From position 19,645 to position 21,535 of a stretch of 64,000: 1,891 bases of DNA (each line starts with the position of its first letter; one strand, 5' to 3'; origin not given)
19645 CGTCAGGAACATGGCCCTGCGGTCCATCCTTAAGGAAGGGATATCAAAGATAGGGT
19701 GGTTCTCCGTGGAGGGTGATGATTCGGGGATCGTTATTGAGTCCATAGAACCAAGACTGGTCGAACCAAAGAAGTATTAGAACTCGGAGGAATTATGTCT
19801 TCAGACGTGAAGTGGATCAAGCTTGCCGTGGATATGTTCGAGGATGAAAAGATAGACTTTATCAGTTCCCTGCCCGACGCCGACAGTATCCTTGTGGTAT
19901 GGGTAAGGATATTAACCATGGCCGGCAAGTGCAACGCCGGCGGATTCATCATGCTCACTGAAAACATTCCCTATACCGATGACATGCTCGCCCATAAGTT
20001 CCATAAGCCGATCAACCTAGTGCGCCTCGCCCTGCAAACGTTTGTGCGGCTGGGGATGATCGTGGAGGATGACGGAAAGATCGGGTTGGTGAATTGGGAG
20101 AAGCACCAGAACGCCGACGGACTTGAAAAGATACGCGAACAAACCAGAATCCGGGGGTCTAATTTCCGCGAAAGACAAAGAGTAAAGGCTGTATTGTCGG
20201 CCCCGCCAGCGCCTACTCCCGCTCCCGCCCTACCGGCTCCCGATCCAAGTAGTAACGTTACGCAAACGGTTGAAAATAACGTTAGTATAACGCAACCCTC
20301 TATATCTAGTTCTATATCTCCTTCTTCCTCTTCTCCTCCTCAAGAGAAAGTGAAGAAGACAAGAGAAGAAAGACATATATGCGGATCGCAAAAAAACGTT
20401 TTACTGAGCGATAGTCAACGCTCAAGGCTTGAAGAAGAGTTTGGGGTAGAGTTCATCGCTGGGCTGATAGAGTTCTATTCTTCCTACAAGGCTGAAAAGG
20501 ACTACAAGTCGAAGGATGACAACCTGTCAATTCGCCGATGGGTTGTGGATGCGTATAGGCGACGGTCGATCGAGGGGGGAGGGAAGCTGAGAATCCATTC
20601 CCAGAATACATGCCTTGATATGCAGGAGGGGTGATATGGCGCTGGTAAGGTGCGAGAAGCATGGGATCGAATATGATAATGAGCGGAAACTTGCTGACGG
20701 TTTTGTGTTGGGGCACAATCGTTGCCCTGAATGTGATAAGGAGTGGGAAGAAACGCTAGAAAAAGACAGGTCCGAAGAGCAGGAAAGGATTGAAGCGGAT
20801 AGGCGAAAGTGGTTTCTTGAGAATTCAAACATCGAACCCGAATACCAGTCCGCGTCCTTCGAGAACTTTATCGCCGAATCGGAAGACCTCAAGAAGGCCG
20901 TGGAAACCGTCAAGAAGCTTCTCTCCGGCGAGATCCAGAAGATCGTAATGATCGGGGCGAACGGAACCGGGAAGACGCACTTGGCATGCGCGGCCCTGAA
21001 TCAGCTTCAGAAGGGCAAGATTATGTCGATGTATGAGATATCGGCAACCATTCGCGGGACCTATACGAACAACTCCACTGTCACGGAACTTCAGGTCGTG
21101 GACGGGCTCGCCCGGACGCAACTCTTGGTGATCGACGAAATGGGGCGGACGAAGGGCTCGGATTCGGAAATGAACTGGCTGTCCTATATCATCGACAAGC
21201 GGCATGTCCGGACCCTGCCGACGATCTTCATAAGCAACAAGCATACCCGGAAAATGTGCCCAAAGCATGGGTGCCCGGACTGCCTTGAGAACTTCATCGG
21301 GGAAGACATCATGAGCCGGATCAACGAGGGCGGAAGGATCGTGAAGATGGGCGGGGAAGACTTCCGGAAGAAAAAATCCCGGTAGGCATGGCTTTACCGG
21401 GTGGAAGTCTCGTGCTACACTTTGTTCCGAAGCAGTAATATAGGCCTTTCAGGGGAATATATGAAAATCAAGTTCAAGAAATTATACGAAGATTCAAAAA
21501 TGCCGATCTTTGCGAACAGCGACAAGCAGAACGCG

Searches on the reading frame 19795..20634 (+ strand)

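Call 22: search_protein_families(library=phrogs, proteins=[window:19795-20634:+], max_evalue=0.0001)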
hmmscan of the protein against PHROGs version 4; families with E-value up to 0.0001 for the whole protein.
window:19795-20634:+ (279 aa): 7 families
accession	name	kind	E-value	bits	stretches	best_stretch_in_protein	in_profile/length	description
phrog_11769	-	unknown function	1.9e-55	189.4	1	3-130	5-133/431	-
phrog_4880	-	DNA, RNA and nucleotide metabolism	1.5e-43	150.3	1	4-219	3-199/304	replisome organizer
phrog_1163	-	unknown function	1.1e-39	137.8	1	4-161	3-147/273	-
phrog_10469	-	DNA, RNA and nucleotide metabolism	2.3e-25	90.5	1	4-131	6-133/305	DnaD-like helicase loader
phrog_186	-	DNA, RNA and nucleotide metabolism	2.7e-19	71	1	3-168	18-154/308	DnaD-like helicase loader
phrog_5968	-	DNA, RNA and nucleotide metabolism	6.6e-10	39.7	1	7-102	12-106/273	replisome organizer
phrog_13246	-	DNA, RNA and nucleotide metabolism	3.9e-08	34.1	1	78-257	62-221/250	replisome organizer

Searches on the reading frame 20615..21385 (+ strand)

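Call 22: search_protein_families(library=phrogs, proteins=[window:20615-21385:+], max_evalue=0.0001)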
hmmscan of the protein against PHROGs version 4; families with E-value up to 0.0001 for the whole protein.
window:20615-21385:+ (256 aa): 5 families
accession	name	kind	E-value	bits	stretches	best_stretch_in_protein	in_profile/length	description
phrog_50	-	DNA, RNA and nucleotide metabolism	1.1e-50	174.3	1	11-255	276-514/570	DnaC-like helicase loader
phrog_3277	-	DNA, RNA and nucleotide metabolism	1.4e-25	91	1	104-255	7-157/168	DnaC-like helicase loader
phrog_168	-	DNA, RNA and nucleotide metabolism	1.9e-10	41.9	1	73-213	11-143/314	clamp loader of DNA polymerase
phrog_27475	-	unknown function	1.1e-05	25.1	1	108-254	443-586/599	-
phrog_170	-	other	1.8e-05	25.3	1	53-140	47-124/323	PhoH-like phosphate starvation-inducible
